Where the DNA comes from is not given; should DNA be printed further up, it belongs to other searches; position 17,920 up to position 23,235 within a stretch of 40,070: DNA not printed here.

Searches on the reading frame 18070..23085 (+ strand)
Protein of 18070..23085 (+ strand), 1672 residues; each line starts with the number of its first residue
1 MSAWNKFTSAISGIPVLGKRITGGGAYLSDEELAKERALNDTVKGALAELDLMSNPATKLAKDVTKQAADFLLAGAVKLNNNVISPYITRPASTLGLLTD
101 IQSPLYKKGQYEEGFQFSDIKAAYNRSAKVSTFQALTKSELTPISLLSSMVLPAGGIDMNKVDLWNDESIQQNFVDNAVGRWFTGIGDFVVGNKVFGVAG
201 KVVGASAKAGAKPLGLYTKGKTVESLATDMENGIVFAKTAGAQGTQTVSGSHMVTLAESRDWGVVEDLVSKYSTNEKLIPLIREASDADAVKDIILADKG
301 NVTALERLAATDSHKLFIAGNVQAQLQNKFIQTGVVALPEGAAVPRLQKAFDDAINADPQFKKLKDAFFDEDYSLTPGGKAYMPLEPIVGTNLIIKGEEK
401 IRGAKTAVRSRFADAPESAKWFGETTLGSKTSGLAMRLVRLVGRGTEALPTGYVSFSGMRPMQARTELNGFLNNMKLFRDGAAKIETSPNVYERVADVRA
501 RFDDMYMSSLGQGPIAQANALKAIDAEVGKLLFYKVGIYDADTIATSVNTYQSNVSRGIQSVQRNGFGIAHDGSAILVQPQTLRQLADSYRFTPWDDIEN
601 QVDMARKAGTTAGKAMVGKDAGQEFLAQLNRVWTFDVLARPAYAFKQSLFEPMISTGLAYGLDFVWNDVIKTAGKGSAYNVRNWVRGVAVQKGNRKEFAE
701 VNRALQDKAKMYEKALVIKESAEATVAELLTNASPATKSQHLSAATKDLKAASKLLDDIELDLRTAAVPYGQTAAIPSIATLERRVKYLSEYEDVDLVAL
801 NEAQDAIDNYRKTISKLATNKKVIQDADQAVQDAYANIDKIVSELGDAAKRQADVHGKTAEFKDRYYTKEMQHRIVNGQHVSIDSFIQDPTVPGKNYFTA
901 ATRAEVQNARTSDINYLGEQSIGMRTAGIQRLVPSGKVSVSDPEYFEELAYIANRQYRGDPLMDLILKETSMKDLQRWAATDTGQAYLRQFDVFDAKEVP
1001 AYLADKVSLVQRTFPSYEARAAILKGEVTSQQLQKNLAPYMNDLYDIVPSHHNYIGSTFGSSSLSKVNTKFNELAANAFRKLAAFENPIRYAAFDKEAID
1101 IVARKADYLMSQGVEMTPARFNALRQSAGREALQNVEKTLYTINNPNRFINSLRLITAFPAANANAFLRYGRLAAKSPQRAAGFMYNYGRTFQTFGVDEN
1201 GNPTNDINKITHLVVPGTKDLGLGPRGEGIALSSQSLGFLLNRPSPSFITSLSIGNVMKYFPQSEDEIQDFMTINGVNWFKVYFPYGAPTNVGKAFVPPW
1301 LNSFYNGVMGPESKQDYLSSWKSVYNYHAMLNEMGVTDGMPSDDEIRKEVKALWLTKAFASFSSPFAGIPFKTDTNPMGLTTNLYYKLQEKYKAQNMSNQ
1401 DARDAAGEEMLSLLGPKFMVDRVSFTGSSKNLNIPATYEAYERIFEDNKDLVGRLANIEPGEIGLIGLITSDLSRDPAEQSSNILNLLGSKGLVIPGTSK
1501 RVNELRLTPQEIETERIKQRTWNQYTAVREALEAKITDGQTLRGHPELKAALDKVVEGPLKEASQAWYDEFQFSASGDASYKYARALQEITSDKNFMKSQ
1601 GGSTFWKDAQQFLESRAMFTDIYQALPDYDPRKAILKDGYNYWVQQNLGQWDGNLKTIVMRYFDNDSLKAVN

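Call 3: search_protein_families(library=pfam, proteins=[window:18070-23085:+], max_evalue=1)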
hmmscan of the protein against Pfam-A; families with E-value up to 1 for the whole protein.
window:18070-23085:+ (1672 aa): 5 families
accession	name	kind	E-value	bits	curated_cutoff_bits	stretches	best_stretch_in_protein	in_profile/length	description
PF12758.12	DUF3813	-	0.053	14.3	25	1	802-837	8-43/62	Protein of unknown function (DUF3813)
PF02185.22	HR1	-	0.13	12.6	33.1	1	806-852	18-63/67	Hr1 repeat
PF01133.22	ER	-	0.24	12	25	0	1514-1534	10-30/98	Enhancer of rudimentary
PF18595.6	Nuf2_DHR10-like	-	0.28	11.7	28.4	0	800-864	4-68/117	Nuf2, DHR10-like domain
PF05010.19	TACC_C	-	0.66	10.1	29.9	0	802-864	40-103/201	Transforming acidic coiled-coil-containing protein (TACC), C-terminal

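Call 4: search_protein_families(library=phrogs, proteins=[window:18070-23085:+], max_evalue=0.01)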
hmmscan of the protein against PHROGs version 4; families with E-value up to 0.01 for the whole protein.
window:18070-23085:+ (1672 aa): 1 family
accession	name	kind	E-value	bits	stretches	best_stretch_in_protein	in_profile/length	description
phrog_10618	-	unknown function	3.5e-34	118.4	2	580-1671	598-1715/1722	-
